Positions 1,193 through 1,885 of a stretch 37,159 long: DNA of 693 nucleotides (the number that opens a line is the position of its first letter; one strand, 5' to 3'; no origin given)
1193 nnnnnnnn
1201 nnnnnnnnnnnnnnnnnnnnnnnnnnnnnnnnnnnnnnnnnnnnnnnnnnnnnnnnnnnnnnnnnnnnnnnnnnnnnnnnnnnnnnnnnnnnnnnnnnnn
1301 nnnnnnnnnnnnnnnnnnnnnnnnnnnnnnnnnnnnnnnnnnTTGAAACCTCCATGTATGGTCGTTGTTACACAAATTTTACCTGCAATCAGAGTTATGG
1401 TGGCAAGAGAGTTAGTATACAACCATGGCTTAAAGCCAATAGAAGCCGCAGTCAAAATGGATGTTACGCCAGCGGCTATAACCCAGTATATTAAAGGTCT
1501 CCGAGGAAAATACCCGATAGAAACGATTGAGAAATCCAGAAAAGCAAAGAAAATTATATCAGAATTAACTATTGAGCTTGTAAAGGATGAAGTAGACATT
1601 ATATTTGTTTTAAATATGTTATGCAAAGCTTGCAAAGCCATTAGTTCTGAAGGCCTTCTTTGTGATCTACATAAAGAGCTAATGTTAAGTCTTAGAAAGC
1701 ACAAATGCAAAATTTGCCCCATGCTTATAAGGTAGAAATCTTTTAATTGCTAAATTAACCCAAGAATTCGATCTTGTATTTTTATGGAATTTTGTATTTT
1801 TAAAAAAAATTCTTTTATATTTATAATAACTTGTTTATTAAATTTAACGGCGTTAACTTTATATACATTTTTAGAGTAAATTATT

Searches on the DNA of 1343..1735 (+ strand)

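Call 100: search_rna_families(source=L118, start=2100, end=2400, threshold=evalue, max_evalue=10)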
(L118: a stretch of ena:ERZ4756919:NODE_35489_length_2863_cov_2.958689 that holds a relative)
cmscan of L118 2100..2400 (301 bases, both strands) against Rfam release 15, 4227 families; matches with E-value up to 10: 1.
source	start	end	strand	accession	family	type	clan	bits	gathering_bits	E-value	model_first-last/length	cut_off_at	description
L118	2105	2190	+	RF01934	bxd_6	Gene; lncRNA;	-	12.5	50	6.1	1-93/93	no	Bithoraxoid conserved region 6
